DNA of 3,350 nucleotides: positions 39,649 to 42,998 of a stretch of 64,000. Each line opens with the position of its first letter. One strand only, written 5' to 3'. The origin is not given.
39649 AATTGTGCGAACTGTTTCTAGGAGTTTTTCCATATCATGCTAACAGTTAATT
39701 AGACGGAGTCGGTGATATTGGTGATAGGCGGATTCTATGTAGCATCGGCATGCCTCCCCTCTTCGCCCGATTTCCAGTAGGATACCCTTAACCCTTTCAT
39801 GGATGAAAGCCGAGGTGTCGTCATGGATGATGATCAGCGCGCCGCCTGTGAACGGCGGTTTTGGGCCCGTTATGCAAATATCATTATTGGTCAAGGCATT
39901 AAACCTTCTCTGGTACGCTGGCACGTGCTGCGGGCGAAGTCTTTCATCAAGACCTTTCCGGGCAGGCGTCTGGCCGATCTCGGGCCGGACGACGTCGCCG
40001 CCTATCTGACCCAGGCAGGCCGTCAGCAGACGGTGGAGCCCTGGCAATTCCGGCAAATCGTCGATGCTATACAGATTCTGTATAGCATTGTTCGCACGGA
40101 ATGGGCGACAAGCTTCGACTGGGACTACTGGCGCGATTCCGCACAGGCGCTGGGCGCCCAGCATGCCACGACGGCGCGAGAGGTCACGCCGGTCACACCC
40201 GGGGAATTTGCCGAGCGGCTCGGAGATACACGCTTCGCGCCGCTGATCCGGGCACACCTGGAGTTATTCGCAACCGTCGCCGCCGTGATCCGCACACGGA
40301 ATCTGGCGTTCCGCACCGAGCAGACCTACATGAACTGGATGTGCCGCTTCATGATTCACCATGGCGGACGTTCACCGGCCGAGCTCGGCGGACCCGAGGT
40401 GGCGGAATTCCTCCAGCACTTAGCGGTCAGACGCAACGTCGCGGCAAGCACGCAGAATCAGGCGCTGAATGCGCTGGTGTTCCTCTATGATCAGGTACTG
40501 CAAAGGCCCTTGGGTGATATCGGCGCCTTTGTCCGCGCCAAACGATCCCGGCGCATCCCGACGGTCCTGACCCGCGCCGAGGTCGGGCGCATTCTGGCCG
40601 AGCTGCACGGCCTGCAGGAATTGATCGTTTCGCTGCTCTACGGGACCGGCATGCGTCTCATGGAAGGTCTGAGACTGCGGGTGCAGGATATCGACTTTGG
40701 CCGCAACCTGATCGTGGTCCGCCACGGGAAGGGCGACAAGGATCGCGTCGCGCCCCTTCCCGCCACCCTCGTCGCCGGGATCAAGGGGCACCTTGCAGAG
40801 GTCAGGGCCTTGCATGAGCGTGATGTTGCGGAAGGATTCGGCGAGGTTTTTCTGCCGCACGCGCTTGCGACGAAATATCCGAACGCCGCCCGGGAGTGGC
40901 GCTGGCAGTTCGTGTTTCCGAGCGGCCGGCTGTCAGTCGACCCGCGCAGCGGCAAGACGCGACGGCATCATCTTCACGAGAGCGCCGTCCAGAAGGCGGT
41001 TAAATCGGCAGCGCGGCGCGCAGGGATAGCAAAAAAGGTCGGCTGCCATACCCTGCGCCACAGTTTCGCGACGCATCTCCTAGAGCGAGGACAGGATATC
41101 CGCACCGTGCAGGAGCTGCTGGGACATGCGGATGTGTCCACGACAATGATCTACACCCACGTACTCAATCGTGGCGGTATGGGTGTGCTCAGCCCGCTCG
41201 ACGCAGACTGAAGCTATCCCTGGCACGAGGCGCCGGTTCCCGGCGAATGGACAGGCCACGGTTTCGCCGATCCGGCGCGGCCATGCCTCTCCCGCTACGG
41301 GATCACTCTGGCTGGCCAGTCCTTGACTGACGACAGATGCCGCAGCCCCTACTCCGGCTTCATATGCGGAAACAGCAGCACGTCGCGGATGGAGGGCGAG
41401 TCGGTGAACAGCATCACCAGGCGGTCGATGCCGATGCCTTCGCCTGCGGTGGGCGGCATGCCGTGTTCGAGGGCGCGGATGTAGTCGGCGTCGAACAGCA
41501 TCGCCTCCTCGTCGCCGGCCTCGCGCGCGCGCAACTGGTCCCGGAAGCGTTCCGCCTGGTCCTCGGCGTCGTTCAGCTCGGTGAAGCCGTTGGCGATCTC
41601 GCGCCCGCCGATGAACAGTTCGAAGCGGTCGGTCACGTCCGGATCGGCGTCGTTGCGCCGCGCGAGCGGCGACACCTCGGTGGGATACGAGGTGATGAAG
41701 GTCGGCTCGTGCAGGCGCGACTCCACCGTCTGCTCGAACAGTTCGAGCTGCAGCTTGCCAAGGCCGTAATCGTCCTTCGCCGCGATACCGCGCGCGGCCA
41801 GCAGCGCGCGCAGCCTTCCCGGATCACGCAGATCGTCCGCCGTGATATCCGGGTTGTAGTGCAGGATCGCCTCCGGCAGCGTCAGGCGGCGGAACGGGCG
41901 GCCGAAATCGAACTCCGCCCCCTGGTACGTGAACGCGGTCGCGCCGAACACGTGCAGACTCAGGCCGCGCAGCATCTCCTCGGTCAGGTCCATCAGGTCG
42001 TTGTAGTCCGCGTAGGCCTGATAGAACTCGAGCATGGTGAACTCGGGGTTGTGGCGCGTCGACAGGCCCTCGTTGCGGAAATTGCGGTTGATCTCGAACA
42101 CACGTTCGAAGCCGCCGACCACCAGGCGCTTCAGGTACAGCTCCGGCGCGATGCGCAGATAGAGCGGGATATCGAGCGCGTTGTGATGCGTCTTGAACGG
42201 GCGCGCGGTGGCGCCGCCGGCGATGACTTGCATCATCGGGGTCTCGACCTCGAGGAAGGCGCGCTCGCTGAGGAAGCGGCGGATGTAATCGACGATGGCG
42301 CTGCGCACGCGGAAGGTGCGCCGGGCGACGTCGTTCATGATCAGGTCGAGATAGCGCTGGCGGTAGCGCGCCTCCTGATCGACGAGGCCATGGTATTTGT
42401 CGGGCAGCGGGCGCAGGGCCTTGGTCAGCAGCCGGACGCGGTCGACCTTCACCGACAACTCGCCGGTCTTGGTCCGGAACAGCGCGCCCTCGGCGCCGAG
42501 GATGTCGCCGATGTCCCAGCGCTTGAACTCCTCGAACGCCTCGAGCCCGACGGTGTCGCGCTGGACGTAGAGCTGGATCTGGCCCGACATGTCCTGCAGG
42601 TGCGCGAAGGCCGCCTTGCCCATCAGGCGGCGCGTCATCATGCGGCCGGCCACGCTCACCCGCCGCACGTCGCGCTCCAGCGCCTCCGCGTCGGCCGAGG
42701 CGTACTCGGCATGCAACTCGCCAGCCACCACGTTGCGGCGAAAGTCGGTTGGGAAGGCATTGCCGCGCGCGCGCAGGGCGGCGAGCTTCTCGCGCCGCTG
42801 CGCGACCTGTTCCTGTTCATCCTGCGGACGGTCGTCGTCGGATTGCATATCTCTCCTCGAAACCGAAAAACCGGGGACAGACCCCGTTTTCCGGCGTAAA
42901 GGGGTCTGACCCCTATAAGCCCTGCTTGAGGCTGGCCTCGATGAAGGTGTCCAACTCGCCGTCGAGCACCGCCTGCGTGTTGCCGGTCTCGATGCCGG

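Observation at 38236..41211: Complete chromosomal integron: intI, attI junction and a structurally canonical attC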

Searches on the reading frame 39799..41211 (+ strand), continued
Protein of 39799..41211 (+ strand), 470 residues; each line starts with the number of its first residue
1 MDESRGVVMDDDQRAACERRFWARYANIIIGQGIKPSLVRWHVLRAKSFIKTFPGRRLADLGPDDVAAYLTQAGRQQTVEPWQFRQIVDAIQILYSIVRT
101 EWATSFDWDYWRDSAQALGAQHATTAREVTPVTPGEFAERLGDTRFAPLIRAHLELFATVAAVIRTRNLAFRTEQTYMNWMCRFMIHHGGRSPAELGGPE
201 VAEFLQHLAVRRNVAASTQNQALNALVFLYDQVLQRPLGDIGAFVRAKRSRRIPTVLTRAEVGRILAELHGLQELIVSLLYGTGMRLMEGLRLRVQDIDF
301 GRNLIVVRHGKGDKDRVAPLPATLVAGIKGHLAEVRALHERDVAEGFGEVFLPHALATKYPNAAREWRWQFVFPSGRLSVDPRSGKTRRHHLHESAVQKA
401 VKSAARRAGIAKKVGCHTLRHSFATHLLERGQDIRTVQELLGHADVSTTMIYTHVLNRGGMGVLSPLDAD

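Call 46: find_encoding_contigs(protein=P0006, flank=10000, max_places=2)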
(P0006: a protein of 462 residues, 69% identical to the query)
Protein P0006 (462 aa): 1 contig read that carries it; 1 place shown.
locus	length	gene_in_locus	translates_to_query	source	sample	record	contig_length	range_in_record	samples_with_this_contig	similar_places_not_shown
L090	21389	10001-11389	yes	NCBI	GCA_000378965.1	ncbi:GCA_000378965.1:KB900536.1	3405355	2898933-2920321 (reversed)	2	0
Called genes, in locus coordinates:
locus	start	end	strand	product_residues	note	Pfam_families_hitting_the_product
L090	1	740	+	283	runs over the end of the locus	PF13276:HTH_21, PF00665:rve, PF13683:rve_3, PF13333:rve_2 (weak)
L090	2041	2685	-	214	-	PF09517:RE_Eco29kI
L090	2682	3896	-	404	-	PF00145:DNA_methylase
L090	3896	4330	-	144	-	PF03852:Vsr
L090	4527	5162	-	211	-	-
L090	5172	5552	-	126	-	PF02893:GRAM (weak)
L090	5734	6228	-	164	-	-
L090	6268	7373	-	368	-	PF01527:HTH_Tnp_1, PF13276:HTH_21, PF00665:rve, PF13683:rve_3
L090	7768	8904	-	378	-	PF14319:Zn_Tnp_IS91, PF04986:Y2_Tnp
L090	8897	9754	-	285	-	PF13495:Phage_int_SAM_4, PF00589:Phage_integrase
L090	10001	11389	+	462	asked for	PF13495:Phage_int_SAM_4, PF00589:Phage_integrase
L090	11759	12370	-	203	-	PF21948:LplA-B_cat, PF03099:BPL_LplA_LipB (weak)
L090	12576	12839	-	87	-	PF04359:DUF493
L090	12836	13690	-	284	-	PF01063:Aminotran_4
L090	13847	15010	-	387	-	PF00768:Peptidase_S11, PF13354:Beta-lactamase2, PF07943:PBP5_C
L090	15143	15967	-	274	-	PF03330:DPBB_1, PF05036:SPOR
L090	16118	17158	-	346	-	PF13406:SLT_2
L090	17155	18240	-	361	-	PF01098:FTSW_RODA_SPOVE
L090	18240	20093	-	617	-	PF03717:PBP_dimer, PF00905:Transpeptidase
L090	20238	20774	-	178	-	PF00719:Pyrophosphatase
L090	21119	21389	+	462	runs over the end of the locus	PF00406:ADK, PF13207:AAA_17, PF05191:ADK_lid, PF07382:HC2 (weak)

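Call 47: find_encoding_contigs(protein=P0003, flank=10000, max_places=2)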
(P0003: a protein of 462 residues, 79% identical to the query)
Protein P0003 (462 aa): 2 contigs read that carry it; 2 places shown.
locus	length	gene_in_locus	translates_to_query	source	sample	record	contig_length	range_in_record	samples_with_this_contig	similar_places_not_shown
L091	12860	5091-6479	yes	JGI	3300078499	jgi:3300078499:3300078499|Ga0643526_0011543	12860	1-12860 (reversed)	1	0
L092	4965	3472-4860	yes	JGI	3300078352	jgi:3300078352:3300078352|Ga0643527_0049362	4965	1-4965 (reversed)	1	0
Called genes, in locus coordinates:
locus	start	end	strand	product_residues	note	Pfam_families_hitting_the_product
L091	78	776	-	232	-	PF01844:HNH (weak), PF14279:HNH_5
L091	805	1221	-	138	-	-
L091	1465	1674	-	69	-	PF12441:CopG_antitoxin (weak), PF14384:BrnA_antitoxin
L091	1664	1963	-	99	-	PF04365:BrnT_toxin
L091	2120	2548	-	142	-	PF08327:AHSA1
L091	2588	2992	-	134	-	PF13577:SnoaL_4, PF13474:SnoaL_3, PF14534:DUF4440, PF12680:SnoaL_2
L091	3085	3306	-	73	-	-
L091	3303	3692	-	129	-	PF14076:DUF4258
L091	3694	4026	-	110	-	-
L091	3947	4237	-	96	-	PF04365:BrnT_toxin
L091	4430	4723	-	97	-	PF05016:ParE_toxin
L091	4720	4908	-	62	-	-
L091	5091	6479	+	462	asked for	PF13495:Phage_int_SAM_4, PF00589:Phage_integrase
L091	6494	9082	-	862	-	PF02861:Clp_N, PF23569:NBD_SMAX1 (weak), PF00004:AAA, PF17871:AAA_lid_9, PF00004:AAA, PF07724:AAA_2, PF07728:AAA_5, PF10431:ClpB_D2-small, +7 more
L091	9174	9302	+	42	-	-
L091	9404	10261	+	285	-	PF02743:dCache_1 (weak)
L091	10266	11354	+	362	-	PF25919:BSH_CusB (faint), PF25876:HH_MFP_RND (weak)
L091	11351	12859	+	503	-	?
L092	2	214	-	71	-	?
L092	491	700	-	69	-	PF12441:CopG_antitoxin (weak), PF14384:BrnA_antitoxin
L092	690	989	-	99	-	PF04365:BrnT_toxin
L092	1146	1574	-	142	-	PF08327:AHSA1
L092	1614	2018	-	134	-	PF13577:SnoaL_4, PF13474:SnoaL_3, PF14534:DUF4440, PF12680:SnoaL_2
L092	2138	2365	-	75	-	PF07927:HicA_toxin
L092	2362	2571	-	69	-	PF15919:HicB_lk_antitox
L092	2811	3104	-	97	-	PF05016:ParE_toxin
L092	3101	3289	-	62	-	-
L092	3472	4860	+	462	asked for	PF13495:Phage_int_SAM_4, PF00589:Phage_integrase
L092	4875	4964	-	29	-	?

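Call 58: search_solved_structures(query=window:39823-41208:+, max_evalue=0.00001, show_alignments=1)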
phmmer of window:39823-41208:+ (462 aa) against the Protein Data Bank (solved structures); distinct sequences matched with E-value up to 0.00001: 12.
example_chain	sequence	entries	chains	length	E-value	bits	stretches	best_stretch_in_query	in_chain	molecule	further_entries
2a3v_A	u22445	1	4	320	1.5e-93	317.5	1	151-460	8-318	site-specific recombinase IntI4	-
4a8e_A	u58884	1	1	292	2.3e-32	115.9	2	378-448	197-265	PROBABLE TYROSINE RECOMBINASE XERC-LIKE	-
5hxy_A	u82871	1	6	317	6.1e-29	104.6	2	379-448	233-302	Tyrosine recombinase XerA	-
1a0p_A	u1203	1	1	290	2.4e-21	79.6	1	380-448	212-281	SITE-SPECIFIC RECOMBINASE XERD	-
5dcf_A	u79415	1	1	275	2e-18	70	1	380-448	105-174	Tyrosine recombinase XerD,DNA translocase FtsK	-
5jjv_A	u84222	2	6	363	3e-14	56.2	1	387-447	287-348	Tyrosine recombinase XerH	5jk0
5vfz_A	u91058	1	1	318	1.6e-11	47.2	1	379-450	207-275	Gp33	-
5c6k_A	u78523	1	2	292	1.6e-11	47.2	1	407-447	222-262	Integrase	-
5dor_A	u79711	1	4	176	4e-11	45.9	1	407-447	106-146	Integrase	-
9i5v_14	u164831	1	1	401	6.2e-10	42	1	388-447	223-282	Ribosome-associated translation inhibitor RaiA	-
3nkh_A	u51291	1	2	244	1.5e-07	34.1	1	388-455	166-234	Integrase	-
1aih_A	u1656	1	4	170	5.4e-06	29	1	392-447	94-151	HP1 INTEGRASE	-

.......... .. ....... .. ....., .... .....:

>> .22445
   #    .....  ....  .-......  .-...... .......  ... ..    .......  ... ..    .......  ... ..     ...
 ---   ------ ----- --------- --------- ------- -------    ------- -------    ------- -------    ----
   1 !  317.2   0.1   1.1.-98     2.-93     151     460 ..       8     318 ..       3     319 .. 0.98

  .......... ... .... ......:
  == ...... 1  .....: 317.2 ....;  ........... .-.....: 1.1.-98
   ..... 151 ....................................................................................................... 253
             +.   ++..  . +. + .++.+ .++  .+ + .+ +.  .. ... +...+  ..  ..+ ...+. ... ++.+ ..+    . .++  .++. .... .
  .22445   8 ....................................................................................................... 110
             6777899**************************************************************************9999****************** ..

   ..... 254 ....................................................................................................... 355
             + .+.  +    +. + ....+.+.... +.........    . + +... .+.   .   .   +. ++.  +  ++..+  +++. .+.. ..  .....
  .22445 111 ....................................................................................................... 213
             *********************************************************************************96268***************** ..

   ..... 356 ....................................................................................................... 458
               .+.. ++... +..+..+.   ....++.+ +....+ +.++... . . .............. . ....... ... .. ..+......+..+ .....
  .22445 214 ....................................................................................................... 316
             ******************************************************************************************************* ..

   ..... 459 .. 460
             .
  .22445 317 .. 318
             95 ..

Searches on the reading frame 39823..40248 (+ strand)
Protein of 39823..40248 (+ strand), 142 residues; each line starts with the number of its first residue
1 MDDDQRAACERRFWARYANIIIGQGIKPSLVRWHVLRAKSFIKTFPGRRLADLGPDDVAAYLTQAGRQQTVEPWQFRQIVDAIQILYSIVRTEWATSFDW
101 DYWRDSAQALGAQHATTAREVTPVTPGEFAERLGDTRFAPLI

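Call 69: search_protein_representatives(protein=window:39823-40248:+)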
Query: 142 residues. Proteins with E-value up to 0.001 (for the whole library): 820; up to 1e-10: 348; up to 1e-30: 10. The best 150 are listed.
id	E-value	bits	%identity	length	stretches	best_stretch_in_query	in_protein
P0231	1.4e-56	206.7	65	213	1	1-142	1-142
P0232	6.8e-54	198.0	61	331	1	4-142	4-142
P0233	4.7e-49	182.3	56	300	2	11-142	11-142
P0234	3.7e-42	159.9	54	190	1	5-142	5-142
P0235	3.3e-41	156.9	55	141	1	9-129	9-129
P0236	1.2e-38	148.6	62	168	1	1-107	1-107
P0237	2.4e-37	144.3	57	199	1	4-118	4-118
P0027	1.3e-34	135.5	49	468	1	4-129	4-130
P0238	3.5e-32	127.6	47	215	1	9-130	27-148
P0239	3.6e-31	124.3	42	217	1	7-140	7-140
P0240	7.6e-29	116.8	46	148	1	8-123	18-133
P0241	1.3e-28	116.0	39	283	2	10-134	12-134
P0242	5.6e-28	114.0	41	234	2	10-123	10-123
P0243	8.3e-28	113.4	44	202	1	9-125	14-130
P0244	8.7e-28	113.3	41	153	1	7-138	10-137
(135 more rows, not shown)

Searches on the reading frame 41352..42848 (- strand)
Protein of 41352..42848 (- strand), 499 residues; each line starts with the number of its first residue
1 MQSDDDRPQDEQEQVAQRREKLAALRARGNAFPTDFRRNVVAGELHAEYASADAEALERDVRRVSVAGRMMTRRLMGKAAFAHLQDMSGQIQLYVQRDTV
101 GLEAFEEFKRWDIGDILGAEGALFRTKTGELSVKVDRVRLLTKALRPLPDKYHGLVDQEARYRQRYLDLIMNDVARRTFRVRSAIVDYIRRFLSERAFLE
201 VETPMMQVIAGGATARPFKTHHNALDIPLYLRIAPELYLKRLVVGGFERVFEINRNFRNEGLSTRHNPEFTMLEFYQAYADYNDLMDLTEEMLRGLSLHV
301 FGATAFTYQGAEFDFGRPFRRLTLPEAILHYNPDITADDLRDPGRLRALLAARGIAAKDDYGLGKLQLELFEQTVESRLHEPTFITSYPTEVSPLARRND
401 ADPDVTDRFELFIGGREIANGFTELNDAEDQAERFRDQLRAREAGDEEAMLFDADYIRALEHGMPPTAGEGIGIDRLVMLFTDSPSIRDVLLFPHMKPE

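Call 48: list_cluster_members(proteins=[window:41352-42848:-, window:39799-41208:+, window:38254-39135:-, window:35822-36592:-, window:34872-35720:+])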
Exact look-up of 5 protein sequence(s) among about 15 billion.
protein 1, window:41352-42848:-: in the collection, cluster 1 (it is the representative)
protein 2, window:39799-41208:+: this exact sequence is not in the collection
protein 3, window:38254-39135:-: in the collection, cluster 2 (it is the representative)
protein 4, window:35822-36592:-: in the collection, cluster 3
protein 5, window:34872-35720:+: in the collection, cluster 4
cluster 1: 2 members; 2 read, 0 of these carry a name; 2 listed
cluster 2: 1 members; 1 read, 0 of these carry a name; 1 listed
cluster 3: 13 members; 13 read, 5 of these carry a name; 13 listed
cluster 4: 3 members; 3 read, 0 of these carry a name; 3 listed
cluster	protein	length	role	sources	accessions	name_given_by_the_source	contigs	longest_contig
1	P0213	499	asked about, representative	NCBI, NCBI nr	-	-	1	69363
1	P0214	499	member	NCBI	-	-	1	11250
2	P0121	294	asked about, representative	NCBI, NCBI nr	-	-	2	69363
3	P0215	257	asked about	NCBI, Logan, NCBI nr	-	-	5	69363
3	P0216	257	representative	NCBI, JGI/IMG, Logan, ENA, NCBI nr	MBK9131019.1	MAG: 2OG-Fe(II) oxygenase [Gammaproteobacteria bacterium] | 2OG-Fe(II) oxygenase [Gammaproteobacteria bacterium]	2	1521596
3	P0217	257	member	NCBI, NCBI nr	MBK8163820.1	MAG: 2OG-Fe(II) oxygenase [Gammaproteobacteria bacterium] | 2OG-Fe(II) oxygenase [Gammaproteobacteria bacterium]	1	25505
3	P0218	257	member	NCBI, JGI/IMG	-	PKHD-type hydroxylase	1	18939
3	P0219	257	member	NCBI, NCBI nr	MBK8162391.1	MAG: 2OG-Fe(II) oxygenase [Gammaproteobacteria bacterium] | 2OG-Fe(II) oxygenase [Gammaproteobacteria bacterium]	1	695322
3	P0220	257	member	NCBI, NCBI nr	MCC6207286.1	MAG: 2OG-Fe(II) oxygenase [Gammaproteobacteria bacterium] | 2OG-Fe(II) oxygenase [Gammaproteobacteria bacterium]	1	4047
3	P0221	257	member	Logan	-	-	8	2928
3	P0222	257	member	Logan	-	-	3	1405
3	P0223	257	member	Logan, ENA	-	-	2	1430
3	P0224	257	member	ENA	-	-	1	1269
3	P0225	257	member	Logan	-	-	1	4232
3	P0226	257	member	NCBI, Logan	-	-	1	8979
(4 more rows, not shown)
